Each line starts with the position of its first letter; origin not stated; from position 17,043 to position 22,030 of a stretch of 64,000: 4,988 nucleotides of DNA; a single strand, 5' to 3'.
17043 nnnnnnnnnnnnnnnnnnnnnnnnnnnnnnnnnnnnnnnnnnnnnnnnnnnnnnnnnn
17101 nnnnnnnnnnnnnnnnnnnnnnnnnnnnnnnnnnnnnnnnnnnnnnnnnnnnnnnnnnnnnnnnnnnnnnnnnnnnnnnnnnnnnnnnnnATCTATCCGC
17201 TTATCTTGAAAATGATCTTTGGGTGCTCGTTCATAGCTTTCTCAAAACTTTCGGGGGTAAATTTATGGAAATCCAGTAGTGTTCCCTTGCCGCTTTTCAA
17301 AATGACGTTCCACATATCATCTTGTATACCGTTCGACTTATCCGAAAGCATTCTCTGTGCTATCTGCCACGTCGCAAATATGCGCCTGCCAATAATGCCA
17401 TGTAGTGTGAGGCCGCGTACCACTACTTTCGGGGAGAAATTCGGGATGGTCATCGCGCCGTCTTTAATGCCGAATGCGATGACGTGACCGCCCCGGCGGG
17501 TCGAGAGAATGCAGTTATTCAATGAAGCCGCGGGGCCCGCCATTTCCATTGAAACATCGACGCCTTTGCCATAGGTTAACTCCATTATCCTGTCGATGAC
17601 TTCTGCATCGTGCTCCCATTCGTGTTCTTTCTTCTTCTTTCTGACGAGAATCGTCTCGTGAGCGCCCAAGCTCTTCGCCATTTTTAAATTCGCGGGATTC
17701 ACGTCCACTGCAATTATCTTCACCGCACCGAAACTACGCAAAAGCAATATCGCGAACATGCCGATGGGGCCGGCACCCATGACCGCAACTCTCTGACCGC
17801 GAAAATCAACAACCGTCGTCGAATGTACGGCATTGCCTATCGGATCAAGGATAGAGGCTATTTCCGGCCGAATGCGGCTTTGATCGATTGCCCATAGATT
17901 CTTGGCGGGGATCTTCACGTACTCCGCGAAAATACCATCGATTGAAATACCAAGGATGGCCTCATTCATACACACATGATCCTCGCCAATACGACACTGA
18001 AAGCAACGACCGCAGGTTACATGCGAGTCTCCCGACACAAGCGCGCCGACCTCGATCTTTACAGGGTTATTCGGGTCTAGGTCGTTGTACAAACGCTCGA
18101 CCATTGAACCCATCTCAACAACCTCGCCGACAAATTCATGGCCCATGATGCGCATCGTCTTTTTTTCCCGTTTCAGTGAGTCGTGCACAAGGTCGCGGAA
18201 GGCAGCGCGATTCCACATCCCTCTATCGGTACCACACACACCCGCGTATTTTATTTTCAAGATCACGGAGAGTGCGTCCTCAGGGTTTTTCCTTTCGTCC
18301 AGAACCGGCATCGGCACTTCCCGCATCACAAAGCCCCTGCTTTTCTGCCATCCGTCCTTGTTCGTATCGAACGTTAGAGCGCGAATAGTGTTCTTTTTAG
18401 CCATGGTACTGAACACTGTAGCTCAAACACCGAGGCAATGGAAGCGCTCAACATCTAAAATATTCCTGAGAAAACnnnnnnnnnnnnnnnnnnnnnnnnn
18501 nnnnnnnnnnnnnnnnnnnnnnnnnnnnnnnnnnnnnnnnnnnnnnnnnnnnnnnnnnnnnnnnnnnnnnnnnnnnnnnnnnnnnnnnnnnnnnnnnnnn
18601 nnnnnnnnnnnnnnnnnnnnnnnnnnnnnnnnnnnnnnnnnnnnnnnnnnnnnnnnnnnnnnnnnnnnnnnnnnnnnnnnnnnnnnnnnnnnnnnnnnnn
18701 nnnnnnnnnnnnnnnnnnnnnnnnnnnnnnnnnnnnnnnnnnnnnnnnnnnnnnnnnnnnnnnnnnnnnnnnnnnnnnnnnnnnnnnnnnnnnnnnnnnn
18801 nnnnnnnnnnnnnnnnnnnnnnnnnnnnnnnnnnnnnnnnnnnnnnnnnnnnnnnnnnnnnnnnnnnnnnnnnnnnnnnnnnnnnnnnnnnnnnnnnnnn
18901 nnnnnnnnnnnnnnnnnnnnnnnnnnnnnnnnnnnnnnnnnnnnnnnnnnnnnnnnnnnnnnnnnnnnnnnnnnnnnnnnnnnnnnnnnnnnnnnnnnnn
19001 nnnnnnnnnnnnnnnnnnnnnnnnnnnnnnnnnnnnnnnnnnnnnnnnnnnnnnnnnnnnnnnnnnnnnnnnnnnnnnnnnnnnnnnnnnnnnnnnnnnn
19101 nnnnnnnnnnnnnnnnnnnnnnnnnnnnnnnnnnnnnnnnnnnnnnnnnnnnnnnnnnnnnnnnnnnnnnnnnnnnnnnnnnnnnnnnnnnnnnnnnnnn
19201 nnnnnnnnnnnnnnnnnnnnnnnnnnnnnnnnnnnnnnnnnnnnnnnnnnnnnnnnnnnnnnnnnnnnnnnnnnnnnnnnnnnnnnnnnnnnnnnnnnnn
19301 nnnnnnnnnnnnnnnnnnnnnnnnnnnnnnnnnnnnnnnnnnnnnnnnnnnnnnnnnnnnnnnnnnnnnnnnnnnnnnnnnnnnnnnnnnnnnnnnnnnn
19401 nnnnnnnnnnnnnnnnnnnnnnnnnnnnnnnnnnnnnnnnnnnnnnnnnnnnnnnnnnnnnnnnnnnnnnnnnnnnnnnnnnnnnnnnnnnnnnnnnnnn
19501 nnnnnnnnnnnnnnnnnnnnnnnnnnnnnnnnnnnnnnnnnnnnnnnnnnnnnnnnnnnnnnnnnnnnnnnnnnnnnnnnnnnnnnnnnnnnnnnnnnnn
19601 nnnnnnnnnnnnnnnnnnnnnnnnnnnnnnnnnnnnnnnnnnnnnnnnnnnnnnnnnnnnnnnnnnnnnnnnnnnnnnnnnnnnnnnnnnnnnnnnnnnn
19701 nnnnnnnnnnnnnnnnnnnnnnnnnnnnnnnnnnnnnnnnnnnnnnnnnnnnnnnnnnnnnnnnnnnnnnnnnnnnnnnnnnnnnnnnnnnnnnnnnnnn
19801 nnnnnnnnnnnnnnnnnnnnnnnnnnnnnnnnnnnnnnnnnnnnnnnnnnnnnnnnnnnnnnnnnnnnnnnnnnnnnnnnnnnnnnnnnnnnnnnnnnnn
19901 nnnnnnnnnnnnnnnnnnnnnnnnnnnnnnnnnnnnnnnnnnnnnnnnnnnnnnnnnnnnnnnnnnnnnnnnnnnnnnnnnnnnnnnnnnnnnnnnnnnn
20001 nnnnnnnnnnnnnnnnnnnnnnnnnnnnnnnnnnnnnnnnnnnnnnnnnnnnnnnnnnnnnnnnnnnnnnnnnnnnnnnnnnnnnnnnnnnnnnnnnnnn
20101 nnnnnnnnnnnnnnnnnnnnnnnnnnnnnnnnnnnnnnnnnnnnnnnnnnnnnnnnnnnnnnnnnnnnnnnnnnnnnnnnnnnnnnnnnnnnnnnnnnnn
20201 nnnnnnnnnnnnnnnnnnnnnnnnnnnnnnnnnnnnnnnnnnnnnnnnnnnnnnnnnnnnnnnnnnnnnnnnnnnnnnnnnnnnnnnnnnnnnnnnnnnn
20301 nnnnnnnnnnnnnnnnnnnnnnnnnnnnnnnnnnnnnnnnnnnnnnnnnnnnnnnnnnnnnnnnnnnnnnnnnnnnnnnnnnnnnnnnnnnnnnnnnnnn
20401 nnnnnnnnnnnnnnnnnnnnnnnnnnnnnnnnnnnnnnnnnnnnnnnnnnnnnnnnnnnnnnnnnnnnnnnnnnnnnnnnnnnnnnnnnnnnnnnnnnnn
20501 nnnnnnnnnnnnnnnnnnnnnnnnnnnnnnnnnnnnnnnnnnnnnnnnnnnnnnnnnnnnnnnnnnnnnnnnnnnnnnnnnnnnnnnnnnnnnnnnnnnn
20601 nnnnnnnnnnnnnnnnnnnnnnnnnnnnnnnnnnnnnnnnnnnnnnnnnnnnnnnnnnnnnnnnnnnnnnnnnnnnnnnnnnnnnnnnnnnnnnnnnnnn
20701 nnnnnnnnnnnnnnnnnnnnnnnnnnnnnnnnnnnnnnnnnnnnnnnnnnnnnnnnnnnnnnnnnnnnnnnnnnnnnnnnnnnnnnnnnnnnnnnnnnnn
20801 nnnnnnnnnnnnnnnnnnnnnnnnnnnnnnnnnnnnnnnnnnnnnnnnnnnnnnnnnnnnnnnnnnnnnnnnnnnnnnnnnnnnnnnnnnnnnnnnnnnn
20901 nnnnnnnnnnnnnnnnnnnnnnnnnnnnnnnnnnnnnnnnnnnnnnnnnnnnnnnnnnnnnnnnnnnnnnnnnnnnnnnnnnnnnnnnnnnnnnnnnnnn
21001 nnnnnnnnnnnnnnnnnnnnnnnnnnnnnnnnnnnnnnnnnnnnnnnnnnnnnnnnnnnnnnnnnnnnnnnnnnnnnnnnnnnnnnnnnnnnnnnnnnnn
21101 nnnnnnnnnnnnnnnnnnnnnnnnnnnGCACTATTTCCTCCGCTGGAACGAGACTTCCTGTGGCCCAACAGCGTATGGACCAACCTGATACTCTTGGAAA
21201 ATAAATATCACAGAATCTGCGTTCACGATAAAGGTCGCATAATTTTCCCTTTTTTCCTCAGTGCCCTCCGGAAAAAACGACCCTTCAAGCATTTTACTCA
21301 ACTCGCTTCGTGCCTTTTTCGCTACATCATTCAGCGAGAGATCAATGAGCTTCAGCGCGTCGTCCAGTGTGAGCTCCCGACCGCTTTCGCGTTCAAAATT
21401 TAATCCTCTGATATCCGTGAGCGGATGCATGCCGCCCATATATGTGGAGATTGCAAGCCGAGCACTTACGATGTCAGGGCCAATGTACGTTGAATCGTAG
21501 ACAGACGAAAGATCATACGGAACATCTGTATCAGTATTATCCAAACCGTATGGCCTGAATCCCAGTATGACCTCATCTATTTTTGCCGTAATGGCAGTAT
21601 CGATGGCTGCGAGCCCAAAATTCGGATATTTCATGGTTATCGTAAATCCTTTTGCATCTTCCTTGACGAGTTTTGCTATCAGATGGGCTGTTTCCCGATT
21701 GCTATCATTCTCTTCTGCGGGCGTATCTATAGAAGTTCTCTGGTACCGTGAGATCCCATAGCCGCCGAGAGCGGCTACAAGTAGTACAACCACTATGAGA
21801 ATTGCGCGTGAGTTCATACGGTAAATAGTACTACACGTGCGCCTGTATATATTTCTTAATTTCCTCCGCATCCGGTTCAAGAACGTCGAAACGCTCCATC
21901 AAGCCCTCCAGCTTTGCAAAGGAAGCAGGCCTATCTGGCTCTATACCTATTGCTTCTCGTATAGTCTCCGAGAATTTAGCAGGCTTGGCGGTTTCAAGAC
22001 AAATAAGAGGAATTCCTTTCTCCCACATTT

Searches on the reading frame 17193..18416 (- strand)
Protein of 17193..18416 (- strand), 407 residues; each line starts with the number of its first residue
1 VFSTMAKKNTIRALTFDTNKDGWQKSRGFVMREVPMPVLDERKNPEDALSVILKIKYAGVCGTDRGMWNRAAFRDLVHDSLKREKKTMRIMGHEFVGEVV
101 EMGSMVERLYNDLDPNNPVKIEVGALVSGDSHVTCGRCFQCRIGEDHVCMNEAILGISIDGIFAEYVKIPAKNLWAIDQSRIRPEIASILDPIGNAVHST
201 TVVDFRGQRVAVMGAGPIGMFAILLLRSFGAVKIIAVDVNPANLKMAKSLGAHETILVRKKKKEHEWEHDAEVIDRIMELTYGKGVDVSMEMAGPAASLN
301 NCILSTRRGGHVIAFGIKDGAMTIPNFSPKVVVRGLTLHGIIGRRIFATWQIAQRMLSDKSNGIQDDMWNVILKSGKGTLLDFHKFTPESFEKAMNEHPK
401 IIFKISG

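Call 75: search_protein_families(library=pfam, proteins=[window:17193-18416:-], max_evalue=0.00001)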
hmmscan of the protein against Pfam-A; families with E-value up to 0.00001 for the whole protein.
window:17193-18416:- (407 aa): 2 families
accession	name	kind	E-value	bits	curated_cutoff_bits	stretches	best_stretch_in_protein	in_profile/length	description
PF00107.32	ADH_zinc_N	-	1.9e-23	83.2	31.8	1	217-356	1-126/129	Zinc-binding dehydrogenase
PF08240.17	ADH_N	-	4.1e-18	66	23.5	1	50-177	4-102/104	Alcohol dehydrogenase GroES-like domain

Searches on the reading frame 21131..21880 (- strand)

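Call 75: search_protein_families(library=pfam, proteins=[window:21131-21880:-], max_evalue=0.00001)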
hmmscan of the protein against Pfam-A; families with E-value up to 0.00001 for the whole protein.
window:21131-21880:- (249 aa): 1 family
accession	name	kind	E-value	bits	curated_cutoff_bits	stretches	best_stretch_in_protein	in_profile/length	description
PF11738.13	DUF3298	-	1.9e-10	42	24.1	1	186-245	14-81/84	Protein of unknown function (DUF3298)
